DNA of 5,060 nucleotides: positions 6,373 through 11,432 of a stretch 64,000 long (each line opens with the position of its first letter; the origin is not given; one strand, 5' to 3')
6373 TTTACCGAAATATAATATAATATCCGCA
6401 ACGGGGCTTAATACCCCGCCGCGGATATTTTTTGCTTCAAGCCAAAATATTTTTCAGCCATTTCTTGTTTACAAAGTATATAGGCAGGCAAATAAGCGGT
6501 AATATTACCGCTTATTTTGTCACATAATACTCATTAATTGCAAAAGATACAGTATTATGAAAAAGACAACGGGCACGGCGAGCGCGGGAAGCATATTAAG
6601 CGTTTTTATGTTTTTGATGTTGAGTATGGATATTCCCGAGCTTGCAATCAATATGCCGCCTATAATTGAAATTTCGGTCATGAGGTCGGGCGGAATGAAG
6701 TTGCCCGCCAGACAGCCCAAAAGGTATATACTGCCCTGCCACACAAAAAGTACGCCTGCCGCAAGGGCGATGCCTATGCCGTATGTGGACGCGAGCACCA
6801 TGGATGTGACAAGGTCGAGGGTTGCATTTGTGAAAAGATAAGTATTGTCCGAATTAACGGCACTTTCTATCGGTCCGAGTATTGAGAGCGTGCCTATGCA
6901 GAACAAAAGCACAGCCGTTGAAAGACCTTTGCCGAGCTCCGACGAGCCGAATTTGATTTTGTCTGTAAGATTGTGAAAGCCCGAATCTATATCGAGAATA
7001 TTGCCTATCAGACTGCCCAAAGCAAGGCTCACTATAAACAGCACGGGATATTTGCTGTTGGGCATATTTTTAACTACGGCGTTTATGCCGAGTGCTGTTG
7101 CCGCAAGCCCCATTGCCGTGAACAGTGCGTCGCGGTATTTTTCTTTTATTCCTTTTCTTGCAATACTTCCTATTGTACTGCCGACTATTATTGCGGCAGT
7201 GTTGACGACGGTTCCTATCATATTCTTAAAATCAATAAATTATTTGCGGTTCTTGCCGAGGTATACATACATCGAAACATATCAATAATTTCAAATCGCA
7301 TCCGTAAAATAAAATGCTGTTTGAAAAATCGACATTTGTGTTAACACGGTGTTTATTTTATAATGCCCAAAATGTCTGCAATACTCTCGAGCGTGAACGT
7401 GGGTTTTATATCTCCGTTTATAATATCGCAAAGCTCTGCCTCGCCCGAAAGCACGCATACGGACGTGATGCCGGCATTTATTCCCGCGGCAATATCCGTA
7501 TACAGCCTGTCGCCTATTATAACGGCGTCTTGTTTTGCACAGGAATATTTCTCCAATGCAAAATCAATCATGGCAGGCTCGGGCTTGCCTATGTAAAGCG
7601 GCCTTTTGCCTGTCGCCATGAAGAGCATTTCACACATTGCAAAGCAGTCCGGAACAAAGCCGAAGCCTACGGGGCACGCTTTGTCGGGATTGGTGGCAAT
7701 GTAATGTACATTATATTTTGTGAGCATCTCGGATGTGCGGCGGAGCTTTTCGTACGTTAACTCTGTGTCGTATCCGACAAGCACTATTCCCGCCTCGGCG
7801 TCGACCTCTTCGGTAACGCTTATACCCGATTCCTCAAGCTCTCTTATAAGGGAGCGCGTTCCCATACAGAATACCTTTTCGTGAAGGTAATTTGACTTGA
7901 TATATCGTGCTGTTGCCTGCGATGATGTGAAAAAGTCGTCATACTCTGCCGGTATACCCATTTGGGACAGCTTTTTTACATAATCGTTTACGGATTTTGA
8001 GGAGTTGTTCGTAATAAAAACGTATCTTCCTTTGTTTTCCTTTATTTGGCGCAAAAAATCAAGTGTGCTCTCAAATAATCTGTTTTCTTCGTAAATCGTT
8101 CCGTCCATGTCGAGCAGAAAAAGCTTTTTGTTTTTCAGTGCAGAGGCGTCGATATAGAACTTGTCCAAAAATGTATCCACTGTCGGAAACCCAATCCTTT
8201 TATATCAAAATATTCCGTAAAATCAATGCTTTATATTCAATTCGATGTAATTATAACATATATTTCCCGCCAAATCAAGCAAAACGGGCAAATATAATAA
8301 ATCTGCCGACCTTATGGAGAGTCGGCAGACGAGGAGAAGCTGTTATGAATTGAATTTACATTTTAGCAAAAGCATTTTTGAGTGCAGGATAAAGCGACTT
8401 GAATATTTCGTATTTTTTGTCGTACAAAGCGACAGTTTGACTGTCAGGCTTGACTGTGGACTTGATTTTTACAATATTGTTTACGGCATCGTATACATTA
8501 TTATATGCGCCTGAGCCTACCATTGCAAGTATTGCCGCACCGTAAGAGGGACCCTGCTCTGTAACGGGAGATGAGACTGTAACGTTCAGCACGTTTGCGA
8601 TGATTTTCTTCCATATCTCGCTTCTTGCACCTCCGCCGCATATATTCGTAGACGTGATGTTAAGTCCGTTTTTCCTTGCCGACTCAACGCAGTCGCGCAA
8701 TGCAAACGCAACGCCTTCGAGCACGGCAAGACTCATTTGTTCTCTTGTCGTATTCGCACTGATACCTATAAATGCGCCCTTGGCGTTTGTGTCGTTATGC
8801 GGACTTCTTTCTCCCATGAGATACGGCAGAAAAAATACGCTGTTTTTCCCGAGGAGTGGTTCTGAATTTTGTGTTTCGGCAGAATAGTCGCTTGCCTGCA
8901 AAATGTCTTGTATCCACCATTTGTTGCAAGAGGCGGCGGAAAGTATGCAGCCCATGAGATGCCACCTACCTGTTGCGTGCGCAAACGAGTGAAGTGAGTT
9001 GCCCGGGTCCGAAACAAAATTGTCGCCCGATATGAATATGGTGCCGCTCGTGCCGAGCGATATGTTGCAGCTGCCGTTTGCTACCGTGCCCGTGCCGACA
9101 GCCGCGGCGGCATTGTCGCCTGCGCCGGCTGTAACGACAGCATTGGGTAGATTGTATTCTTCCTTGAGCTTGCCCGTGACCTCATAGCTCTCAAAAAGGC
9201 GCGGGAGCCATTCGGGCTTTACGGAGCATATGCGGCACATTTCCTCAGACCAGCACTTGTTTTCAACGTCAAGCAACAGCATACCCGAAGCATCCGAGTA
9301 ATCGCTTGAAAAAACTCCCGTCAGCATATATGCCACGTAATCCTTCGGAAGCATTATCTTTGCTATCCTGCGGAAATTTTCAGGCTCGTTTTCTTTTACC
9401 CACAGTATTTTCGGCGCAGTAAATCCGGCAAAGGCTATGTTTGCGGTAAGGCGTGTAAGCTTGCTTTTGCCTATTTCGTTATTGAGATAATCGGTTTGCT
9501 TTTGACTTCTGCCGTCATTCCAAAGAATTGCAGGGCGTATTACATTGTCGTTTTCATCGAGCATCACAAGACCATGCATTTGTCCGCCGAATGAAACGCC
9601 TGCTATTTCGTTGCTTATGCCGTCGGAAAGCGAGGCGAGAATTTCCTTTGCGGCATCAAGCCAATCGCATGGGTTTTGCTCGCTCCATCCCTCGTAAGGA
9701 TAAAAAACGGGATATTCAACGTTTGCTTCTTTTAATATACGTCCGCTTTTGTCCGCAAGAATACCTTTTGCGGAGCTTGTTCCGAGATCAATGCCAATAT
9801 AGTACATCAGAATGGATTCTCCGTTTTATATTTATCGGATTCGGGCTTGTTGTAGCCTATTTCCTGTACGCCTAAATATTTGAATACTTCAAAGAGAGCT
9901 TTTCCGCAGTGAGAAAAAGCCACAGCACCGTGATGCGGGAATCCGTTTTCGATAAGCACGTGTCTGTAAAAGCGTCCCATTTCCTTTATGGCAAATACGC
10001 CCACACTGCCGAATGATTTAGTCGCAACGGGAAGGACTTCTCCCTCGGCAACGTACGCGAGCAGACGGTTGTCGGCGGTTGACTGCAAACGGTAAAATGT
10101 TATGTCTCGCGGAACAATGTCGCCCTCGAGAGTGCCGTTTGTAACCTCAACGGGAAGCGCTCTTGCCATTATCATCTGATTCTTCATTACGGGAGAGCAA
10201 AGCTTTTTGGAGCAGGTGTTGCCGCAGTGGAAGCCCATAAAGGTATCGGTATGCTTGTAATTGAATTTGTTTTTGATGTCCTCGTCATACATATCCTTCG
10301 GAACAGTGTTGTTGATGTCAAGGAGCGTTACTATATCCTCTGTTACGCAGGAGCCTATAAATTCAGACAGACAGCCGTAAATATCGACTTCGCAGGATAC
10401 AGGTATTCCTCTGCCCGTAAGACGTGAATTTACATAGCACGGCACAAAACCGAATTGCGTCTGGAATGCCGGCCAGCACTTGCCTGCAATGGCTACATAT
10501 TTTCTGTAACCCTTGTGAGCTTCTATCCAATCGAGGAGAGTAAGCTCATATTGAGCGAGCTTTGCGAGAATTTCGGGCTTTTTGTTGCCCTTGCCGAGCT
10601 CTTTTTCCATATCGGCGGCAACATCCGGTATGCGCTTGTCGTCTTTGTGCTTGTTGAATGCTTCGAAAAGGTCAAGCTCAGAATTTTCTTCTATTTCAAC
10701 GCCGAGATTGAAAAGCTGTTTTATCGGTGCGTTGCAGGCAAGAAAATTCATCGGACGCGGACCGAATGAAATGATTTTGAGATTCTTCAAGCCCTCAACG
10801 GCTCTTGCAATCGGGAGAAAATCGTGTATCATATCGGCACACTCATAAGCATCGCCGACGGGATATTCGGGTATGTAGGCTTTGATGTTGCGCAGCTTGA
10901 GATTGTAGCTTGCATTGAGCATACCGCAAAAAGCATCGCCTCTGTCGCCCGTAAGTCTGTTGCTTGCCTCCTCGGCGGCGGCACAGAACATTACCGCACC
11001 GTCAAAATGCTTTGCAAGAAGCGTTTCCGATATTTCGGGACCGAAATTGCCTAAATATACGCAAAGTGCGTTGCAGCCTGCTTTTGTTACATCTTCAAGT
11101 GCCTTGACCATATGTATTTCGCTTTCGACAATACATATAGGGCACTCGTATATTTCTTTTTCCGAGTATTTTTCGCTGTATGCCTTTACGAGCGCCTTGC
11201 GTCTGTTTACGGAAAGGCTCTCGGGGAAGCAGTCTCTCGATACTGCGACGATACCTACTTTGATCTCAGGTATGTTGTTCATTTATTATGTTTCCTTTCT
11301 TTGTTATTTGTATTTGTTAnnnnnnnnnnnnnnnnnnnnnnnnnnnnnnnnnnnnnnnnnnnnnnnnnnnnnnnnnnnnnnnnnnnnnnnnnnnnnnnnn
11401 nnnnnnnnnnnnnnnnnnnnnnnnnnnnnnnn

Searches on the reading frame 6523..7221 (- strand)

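Call 56: search_protein_families(library=pfam, proteins=[window:6523-7221:-], max_evalue=0.00001)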
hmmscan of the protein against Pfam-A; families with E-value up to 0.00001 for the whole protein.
window:6523-7221:- (233 aa): 1 family
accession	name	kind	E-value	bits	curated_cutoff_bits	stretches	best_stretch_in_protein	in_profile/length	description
PF04474.17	DUF554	-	1.3e-67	227.9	25.1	1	2-221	1-219/220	Protein of unknown function (DUF554)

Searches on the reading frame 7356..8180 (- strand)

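Call 56: search_protein_families(library=pfam, proteins=[window:7356-8180:-], max_evalue=0.00001)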
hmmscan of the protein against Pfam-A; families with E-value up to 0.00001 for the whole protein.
window:7356-8180:- (275 aa): 4 families
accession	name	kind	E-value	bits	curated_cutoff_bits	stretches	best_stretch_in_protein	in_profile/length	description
PF13344.12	Hydrolase_6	-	1.3e-26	93.1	27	1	21-120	1-100/101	Haloacid dehalogenase-like hydrolase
PF13242.12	Hydrolase_like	-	5.9e-20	71.4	22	1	197-269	2-74/75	HAD-hyrolase-like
PF00702.32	Hydrolase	-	5.7e-14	53.4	26.4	1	19-237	2-191/191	haloacid dehalogenase-like hydrolase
PF13419.12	HAD_2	-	2.5e-10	41.2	23.8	1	194-243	130-178/178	Haloacid dehalogenase-like hydrolase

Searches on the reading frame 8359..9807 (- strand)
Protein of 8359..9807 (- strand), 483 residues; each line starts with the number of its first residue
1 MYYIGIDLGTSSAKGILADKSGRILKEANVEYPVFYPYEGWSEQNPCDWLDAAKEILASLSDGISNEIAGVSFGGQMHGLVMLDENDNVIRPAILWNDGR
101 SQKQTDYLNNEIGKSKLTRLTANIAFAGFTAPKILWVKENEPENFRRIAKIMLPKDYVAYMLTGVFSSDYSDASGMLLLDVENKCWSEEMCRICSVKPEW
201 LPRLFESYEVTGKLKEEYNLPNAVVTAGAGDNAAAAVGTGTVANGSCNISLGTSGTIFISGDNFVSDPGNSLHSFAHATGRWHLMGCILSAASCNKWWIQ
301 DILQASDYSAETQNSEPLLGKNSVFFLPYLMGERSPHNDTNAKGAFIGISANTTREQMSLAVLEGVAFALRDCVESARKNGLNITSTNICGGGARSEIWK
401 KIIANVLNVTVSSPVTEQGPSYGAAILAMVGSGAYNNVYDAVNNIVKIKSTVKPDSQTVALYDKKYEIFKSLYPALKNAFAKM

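Call 56: search_protein_families(library=pfam, proteins=[window:8359-9807:-], max_evalue=0.00001)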
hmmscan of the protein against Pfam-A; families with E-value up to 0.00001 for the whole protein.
window:8359-9807:- (483 aa): 2 families
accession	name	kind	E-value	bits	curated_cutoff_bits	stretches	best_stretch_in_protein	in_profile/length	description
PF00370.27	FGGY_N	-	2.9e-62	210.9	28.8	1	2-238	1-245/245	FGGY family of carbohydrate kinases, N-terminal domain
PF02782.22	FGGY_C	-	6.3e-33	114.7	27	1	248-431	2-197/198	FGGY family of carbohydrate kinases, C-terminal domain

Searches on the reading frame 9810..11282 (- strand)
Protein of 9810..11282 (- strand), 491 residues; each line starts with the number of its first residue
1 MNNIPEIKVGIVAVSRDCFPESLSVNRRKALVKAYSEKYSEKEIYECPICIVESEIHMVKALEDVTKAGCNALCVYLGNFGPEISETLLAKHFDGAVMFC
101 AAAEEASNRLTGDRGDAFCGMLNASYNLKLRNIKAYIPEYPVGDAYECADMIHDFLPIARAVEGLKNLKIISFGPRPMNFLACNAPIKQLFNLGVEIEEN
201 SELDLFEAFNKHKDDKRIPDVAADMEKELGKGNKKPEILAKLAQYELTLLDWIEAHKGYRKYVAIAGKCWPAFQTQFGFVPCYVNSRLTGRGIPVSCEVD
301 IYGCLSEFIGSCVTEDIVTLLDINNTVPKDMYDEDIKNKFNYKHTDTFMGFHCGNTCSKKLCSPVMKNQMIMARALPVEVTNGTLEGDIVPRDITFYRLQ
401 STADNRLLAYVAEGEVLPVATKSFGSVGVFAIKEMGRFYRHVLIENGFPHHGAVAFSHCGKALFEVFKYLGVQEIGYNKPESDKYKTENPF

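Call 56: search_protein_families(library=pfam, proteins=[window:9810-11282:-], max_evalue=0.00001)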
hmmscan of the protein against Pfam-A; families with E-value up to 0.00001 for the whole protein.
window:9810-11282:- (491 aa): 1 family
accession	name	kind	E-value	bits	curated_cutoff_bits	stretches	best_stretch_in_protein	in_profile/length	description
PF02952.23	Fucose_iso_C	-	1.4e-28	99.8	29.3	1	351-473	2-138/143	L-fucose isomerase, C-terminal domain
